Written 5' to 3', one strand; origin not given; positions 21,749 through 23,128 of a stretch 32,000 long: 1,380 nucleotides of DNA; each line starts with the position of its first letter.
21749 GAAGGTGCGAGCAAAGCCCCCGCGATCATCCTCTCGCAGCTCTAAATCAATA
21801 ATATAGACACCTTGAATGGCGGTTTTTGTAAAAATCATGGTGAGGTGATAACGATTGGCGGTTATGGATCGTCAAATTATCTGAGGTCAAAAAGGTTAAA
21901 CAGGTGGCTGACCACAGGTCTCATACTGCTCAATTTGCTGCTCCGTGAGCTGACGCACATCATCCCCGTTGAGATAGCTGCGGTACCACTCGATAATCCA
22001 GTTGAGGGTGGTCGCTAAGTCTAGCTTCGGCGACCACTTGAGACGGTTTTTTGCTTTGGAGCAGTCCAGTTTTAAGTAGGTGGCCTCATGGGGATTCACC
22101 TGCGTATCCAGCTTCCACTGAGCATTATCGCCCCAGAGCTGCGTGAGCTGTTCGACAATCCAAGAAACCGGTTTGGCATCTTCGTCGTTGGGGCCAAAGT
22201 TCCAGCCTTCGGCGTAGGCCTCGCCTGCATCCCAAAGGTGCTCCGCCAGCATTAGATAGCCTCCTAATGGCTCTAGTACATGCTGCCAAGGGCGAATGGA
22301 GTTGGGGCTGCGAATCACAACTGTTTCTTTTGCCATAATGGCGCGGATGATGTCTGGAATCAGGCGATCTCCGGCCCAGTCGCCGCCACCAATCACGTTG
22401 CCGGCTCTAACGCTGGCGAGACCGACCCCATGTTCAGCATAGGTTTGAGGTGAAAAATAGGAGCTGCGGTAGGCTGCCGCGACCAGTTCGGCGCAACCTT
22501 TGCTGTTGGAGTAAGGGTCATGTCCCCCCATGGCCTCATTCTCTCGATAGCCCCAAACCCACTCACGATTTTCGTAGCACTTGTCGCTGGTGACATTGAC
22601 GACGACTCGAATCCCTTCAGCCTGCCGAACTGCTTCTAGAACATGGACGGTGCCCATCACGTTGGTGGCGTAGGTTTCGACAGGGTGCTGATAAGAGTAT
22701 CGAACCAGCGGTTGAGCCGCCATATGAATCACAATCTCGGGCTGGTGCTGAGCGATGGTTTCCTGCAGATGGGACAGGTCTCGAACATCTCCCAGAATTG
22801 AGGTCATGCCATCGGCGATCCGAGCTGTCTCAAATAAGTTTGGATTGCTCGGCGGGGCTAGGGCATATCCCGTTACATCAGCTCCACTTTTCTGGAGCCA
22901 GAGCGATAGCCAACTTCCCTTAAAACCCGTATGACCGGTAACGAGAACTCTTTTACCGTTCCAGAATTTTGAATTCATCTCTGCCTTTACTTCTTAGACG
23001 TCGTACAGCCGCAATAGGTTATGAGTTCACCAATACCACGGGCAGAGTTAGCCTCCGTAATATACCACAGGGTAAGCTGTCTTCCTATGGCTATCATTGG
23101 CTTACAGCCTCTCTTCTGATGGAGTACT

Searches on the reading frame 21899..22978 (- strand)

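Call 12: search_protein_families(library=pfam, proteins=[window:21899-22978:-], max_evalue=0.00001)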
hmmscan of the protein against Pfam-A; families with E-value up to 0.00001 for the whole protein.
window:21899-22978:- (360 aa): 5 families
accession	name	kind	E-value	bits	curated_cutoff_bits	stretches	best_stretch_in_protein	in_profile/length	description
PF16363.11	GDP_Man_Dehyd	-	8.9e-35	121.1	27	1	12-324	1-328/332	GDP-mannose 4,6 dehydratase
PF01370.27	Epimerase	-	2e-31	109.7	20.9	1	11-247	1-227/240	NAD dependent epimerase/dehydratase family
PF02719.21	Polysacc_synt_2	-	2e-14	53.9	20.2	1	51-226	49-198/293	Polysaccharide biosynthesis protein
PF01073.25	3Beta_HSD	-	9.1e-08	31.9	22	1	12-164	1-154/280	3-beta hydroxysteroid dehydrogenase/isomerase family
PF04321.23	RmlD_sub_bind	-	7e-07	29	27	1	10-165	2-134/287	RmlD substrate binding domain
